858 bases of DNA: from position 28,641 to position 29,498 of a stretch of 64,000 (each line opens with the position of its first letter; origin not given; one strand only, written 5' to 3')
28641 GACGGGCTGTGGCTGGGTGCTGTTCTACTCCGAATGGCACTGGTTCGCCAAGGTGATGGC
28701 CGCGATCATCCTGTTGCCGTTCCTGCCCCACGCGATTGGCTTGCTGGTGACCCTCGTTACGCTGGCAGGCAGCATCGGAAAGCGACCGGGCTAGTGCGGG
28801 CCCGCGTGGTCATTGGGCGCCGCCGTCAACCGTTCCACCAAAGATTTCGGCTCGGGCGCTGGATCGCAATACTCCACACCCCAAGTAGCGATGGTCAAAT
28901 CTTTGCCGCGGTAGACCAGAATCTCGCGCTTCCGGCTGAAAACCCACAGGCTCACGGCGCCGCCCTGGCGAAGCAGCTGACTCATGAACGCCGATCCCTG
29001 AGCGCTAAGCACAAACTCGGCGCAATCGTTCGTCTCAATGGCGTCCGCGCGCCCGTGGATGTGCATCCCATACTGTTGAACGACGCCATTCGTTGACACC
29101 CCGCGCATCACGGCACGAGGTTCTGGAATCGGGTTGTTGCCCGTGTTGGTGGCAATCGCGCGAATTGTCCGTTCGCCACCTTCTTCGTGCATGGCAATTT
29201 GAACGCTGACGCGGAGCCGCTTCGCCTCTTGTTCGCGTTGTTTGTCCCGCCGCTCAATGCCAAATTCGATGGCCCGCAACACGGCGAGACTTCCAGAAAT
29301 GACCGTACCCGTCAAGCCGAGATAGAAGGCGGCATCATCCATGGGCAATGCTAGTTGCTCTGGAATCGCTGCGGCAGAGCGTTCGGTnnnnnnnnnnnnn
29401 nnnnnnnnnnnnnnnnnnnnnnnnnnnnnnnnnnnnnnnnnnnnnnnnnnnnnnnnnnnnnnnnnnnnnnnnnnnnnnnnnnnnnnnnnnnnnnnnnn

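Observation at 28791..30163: Minus-strand cargo operon next to the tRNA: 68-aa protein - ECF-like sigma factor - TM protein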

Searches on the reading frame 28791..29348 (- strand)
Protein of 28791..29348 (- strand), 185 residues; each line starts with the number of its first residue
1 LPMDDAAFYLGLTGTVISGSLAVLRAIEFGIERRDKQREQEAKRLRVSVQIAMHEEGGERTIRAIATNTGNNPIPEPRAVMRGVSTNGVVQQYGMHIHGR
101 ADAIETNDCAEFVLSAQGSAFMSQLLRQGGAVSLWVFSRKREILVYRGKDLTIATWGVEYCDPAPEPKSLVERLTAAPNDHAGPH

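Call 6: search_protein_families(library=pfam, proteins=[window:28791-29348:-], max_evalue=0.1)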
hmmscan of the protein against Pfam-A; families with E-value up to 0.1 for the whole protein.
window:28791-29348:- (185 aa): 0 families

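Call 8: search_protein_families(library=phrogs, proteins=[window:28791-29348:-], max_evalue=0.1)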
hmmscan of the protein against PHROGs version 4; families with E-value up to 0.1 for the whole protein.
window:28791-29348:- (185 aa): 0 families

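Call 9: search_protein_families(library=ncbifam, proteins=[window:28791-29348:-], max_evalue=0.1)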
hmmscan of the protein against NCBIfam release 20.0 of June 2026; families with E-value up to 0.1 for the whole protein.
window:28791-29348:- (185 aa): 0 families

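Call 10: search_protein_families(library=padloc, proteins=[window:28791-29348:-], max_evalue=0.1)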
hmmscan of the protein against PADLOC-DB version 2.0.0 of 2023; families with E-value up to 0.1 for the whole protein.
window:28791-29348:- (185 aa): 0 families

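Call 12: find_homologous_proteins(query=window:28791-29348:-, max_evalue=0.01)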
Query window:28791-29348:- (185 aa): 1 proteins with E <= 0.01 among 261 candidates.
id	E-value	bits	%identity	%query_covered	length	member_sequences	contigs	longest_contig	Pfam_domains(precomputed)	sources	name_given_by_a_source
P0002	2.0e-116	404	100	99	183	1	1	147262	-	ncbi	-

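Call 16: search_solved_structures(query=P0002, max_evalue=10, show_alignments=2)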
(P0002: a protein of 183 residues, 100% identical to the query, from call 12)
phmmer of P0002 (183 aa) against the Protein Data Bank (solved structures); distinct sequences matched with E-value up to 10: 2.
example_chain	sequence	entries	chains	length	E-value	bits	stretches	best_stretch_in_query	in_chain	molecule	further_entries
9v1k_sG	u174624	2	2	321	0.6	13.2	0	126-161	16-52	Guanine nucleotide-binding protein subunit beta 2-like 1, putative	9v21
4ic1_A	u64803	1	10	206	1.5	11.9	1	80-152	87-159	Uncharacterized protein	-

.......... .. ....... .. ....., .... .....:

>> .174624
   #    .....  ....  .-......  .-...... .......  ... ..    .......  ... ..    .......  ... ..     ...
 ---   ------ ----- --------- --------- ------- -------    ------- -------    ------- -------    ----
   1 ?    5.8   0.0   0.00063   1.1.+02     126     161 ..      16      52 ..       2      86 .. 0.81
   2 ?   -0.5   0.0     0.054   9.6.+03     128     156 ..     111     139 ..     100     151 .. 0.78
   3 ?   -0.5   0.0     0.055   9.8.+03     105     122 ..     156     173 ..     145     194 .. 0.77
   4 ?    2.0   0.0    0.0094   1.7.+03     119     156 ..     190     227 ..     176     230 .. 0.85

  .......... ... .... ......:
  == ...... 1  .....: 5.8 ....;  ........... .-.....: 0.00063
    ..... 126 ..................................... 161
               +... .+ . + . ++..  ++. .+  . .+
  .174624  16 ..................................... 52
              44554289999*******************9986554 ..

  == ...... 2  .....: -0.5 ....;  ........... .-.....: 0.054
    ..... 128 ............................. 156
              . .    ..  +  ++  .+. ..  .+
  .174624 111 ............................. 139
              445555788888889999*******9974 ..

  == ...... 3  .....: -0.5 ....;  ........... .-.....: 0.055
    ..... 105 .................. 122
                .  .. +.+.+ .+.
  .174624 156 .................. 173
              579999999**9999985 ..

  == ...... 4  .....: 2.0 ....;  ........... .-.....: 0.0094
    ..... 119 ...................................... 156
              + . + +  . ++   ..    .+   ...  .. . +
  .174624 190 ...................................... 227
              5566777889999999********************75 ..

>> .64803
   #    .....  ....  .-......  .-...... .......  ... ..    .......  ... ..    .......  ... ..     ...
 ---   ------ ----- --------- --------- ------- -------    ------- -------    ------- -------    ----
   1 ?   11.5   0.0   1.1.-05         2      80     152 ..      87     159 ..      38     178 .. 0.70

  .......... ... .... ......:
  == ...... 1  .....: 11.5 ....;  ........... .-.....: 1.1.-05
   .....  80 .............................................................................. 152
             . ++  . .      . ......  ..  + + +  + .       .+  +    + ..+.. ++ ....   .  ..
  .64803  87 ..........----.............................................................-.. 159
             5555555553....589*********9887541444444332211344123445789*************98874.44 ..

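Call 27: find_encoding_contigs(protein=P0002, flank=10000, max_places=5)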
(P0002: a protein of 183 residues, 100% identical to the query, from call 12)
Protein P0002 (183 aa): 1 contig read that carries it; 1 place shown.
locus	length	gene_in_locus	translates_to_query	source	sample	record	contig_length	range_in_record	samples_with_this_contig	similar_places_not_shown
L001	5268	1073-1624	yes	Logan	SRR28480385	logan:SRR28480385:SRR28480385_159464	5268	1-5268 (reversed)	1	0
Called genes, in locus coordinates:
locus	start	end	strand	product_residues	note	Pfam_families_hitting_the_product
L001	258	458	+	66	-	-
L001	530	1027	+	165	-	-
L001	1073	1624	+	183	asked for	-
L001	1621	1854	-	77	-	-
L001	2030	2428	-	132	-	PF12728:HTH_17 (faint)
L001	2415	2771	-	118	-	-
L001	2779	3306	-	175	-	-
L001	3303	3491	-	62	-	-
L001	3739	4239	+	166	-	-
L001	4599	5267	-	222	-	?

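Call 38: predict_structure(protein=P0002)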
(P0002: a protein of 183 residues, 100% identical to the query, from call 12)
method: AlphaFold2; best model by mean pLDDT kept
length: 183 residues; sequences in the alignment: 1
mean_pLDDT: 55.8   pTM: 0.54
mean pLDDT of the five models: 55.8, 55.3, 54.9, 50.3, 38.6
residues with pLDDT >= 90: 0; 70-90: 68; 50-70: 35; < 50: 80
segments of 3 or more residues with pLDDT < 50: 1-42, 148-183
pLDDT, mean of each block of 10 residues (from residue 1): 30 35 39 44 57 60 73 79 80 75 78 82 73 63 51 27 31 36 32
secondary structure, 60 per line:
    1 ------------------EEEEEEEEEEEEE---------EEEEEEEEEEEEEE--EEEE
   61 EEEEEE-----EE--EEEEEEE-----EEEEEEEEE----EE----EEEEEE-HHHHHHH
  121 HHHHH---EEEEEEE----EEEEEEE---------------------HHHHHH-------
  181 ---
elements in order: E19-31 E41-54 E57-66 E76-82 E88-96 E107-112 H114-125 E129-135 E140-146 H168-173

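Call 65: search_dna_similar(query=P0002, collection=plasmids, mode=protein, max_evalue=10, max_rows=15)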
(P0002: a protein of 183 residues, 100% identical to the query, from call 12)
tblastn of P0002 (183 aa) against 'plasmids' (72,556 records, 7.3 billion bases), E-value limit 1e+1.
Records with a match: 6; places in all: 8; records where one place covers at least 80% of the query: 1.
Best place of each record, by identity: <60% 6.
By first word of the organism name: Roseomonas 2; Rhizobium 1; Alicycliphilus 1; Legionella 1; Paracoccus 1.
By predicted mobility (MOB-suite, as given by PLSDB): non-mobilizable 6.
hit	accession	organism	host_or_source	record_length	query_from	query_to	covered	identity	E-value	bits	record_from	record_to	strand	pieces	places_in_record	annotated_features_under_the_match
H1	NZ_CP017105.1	Rhizobium gallicum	Phaseolus vulgaris,Whole ...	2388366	25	175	83%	25.9%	5e+0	35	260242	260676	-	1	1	none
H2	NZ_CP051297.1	Alicycliphilus denitrificans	whole organism,pond sediment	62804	27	137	61%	29.5%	8e-1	37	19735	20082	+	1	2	xanthine dehydrogenase family protein molybdopterin-binding subunit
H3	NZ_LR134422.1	Legionella adelaidensis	environmental,Cooling tower water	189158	27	125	54%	28.8%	3e+0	36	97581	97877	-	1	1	3-hydroxyacyl-CoA dehydrogenase NAD-binding domain-containing protein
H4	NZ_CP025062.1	Roseomonas mucosa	Homo sapiens,Clinical, healthy, human ...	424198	27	112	47%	27.8%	7e+0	35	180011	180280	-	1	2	IS66 family transposase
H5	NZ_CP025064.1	Roseomonas mucosa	Homo sapiens,Clinical, healthy, human ...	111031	27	112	47%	27.8%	8e+0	34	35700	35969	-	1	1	IS66 family transposase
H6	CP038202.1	Paracoccus ferrooxidans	single cell,bioreactor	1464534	35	81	26%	38.3%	2e+0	37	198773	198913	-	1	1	ade: adenine deaminase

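Call 78: find_related_loci(query=P0002, collection=viral_contigs, flank=8000)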
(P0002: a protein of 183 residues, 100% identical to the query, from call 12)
Query P0002 (183 aa) in viral_contigs; peptide patterns used: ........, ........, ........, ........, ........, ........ (x = any residue, [..] = any of these).
5 stretches matched a pattern, but none encodes a relative of the query by tblastn (E <= 1e-3).
